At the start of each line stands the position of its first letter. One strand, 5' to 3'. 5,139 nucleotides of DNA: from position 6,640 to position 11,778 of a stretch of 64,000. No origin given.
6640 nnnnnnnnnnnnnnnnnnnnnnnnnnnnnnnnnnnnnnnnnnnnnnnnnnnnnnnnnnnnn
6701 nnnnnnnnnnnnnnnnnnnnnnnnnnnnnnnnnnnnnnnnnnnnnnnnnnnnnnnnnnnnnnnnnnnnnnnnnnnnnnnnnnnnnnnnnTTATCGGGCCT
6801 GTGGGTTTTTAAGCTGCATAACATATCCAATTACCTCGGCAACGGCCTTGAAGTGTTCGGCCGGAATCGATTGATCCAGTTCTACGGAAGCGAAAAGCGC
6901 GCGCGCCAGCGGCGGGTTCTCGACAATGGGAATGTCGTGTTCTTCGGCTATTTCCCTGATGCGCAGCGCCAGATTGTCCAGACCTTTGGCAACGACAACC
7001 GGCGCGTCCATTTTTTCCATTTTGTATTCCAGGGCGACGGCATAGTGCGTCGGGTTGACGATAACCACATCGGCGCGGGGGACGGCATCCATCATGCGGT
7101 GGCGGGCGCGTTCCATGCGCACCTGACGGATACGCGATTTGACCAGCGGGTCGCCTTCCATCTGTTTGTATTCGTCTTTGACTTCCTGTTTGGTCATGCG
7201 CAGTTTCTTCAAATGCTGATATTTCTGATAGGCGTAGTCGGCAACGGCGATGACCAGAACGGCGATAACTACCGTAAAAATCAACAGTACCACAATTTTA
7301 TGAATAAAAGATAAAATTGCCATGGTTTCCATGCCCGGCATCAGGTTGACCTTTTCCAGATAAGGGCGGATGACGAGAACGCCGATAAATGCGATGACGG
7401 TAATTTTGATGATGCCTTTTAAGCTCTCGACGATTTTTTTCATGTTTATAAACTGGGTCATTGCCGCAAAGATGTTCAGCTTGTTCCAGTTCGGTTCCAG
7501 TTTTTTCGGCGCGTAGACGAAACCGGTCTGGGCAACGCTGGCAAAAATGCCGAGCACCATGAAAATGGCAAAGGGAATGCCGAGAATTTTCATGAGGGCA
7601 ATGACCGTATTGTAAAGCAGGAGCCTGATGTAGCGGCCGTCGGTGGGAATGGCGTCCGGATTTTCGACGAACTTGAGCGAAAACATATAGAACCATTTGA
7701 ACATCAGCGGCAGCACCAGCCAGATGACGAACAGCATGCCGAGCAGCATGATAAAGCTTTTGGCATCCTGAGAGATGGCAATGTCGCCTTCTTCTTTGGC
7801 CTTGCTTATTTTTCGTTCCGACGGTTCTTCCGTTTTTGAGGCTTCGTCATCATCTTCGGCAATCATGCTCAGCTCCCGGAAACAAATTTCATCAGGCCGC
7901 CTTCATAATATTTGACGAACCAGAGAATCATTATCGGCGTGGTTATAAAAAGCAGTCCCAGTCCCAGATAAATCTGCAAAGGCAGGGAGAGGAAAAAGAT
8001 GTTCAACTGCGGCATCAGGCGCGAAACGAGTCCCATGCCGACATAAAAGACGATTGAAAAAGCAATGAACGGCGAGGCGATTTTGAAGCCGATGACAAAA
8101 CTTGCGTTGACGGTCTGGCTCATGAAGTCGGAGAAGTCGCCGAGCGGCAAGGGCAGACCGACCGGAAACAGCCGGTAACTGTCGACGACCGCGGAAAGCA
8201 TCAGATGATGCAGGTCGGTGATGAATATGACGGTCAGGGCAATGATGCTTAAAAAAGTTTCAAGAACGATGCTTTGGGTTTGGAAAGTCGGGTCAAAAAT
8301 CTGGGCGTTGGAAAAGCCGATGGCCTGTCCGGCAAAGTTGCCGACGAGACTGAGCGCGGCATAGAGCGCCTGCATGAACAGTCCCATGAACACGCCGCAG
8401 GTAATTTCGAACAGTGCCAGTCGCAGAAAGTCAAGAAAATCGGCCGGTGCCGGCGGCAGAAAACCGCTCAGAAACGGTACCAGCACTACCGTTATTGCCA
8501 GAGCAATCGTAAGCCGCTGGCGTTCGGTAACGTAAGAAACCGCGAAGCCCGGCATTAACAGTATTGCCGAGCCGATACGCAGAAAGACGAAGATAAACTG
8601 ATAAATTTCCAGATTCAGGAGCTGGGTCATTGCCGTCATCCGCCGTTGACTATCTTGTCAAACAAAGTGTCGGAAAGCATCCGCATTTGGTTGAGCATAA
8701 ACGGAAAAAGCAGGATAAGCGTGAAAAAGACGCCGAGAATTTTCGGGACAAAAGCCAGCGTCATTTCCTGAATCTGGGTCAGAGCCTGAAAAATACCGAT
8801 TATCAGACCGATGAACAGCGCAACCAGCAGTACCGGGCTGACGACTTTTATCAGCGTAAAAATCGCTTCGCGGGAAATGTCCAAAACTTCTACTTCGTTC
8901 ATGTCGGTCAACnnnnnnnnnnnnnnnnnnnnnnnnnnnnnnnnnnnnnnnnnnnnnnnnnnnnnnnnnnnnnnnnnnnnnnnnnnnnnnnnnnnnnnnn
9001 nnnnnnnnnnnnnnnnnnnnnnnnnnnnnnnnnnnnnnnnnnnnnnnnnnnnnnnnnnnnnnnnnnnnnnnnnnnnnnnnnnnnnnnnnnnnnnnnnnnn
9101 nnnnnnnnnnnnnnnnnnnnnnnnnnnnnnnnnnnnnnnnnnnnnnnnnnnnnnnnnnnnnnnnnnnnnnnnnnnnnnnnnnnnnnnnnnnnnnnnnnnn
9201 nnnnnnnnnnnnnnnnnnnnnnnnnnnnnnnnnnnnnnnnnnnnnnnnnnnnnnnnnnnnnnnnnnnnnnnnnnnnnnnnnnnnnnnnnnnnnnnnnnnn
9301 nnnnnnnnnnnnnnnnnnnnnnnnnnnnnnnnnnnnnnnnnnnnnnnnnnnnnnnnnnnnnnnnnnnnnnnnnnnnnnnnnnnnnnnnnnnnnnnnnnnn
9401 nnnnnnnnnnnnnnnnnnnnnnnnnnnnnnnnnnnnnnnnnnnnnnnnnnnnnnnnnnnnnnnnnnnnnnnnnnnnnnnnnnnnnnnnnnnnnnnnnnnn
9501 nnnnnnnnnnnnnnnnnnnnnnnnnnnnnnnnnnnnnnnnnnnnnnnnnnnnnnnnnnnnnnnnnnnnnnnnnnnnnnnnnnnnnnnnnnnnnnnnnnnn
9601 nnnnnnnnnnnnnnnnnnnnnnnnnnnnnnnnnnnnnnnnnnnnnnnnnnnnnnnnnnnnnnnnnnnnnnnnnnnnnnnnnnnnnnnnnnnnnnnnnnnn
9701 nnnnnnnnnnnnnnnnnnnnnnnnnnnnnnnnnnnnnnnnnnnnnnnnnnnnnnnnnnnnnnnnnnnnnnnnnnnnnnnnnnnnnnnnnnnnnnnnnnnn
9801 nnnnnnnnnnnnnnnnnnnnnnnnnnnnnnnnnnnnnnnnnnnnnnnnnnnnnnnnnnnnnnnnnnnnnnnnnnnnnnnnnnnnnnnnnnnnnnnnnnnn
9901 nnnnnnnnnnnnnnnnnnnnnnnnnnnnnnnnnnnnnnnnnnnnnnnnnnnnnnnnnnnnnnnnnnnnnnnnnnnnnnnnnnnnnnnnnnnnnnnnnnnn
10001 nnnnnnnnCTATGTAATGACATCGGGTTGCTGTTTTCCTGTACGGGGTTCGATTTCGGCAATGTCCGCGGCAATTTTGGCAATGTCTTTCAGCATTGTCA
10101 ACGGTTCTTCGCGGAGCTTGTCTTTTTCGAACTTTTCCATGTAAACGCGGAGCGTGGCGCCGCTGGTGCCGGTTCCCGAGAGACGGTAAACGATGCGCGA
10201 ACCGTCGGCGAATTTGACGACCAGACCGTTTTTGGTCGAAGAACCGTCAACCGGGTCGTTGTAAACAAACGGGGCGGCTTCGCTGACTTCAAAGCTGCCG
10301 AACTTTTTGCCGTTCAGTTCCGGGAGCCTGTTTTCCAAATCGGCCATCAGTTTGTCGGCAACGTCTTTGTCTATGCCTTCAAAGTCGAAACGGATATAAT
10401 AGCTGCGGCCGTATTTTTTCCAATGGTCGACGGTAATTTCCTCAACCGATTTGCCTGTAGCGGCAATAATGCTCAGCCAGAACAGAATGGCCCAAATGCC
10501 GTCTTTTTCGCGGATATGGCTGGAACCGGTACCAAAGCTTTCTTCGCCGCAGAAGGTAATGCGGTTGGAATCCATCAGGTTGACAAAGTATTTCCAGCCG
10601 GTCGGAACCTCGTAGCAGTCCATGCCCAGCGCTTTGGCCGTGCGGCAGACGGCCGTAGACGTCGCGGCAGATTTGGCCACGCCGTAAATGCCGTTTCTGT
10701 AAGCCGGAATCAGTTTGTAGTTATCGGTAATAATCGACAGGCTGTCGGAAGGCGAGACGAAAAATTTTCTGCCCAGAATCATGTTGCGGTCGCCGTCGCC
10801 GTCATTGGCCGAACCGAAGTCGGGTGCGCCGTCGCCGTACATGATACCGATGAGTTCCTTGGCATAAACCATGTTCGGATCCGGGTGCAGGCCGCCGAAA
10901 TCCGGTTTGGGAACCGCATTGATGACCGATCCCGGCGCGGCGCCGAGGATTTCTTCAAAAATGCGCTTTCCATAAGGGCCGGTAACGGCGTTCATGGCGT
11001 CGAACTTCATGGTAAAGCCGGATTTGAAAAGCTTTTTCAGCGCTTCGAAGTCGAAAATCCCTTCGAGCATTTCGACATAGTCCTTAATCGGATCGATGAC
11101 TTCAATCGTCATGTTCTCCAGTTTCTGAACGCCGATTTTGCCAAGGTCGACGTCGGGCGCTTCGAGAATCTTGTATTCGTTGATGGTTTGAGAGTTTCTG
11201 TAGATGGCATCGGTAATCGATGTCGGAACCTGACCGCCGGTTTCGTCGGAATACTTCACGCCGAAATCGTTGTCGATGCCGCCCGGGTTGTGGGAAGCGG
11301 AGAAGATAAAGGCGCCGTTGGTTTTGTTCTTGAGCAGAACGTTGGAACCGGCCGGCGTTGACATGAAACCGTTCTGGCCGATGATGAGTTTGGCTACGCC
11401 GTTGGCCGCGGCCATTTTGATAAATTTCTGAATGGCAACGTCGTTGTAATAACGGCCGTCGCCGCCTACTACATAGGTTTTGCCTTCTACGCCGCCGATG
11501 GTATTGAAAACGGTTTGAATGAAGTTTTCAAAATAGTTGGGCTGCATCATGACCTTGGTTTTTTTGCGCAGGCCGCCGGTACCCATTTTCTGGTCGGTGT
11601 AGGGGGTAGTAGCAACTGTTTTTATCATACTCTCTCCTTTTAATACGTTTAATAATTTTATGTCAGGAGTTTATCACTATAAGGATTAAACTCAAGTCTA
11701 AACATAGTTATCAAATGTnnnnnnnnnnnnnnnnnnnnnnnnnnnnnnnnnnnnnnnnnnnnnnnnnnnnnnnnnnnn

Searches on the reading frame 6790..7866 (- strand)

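Call 6: search_protein_families(library=pfam, proteins=[window:6790-7866:-], max_evalue=0.001)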
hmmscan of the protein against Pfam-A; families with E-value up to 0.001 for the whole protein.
window:6790-7866:- (358 aa): 1 family
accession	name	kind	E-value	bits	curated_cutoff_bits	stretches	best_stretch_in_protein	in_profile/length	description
PF01312.24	Bac_export_2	-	1.3e-120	403.1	24.4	1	10-349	2-335/335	FlhB HrpN YscU SpaS Family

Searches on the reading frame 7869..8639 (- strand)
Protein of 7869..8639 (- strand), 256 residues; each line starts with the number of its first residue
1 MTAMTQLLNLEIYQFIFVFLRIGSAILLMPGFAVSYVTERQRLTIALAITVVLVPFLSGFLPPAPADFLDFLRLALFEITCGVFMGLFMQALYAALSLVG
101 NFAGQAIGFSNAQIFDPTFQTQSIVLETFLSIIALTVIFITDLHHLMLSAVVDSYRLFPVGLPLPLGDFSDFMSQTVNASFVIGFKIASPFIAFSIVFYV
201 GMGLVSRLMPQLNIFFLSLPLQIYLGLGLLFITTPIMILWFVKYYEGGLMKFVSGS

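Call 6: search_protein_families(library=pfam, proteins=[window:7869-8639:-], max_evalue=0.001)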
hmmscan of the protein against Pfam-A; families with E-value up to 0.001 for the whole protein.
window:7869-8639:- (256 aa): 1 family
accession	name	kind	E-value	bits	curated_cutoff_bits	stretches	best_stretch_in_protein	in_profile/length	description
PF01311.25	Bac_export_1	-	1.4e-55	188.8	27.8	1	13-244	2-226/230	Bacterial export proteins, family 1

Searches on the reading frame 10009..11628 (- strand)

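Call 6: search_protein_families(library=pfam, proteins=[window:10009-11628:-], max_evalue=0.001)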
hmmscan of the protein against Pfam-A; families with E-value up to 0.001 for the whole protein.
window:10009-11628:- (539 aa): 5 families
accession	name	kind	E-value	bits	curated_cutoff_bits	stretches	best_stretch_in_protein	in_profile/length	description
PF24947.1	PGM1_C_vert_fung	-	3.7e-39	134.6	27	1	408-536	1-138/138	Phosphoglucomutase-1, C-terminal domain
PF02878.22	PGM_PMM_I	-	1.1e-24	87.1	22.5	1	13-152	2-137/138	Phosphoglucomutase/phosphomannomutase, alpha/beta/alpha domain I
PF02880.22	PGM_PMM_III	-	1.1e-23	84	20.7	1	299-406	7-115/115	Phosphoglucomutase/phosphomannomutase, alpha/beta/alpha domain III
PF02879.22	PGM_PMM_II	-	1.5e-13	51.6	29.3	1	183-285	2-99/103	Phosphoglucomutase/phosphomannomutase, alpha/beta/alpha domain II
PF00408.26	PGM_PMM_IV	-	0.00033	21.1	23.1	0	458-507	21-60/68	Phosphoglucomutase/phosphomannomutase, C-terminal domain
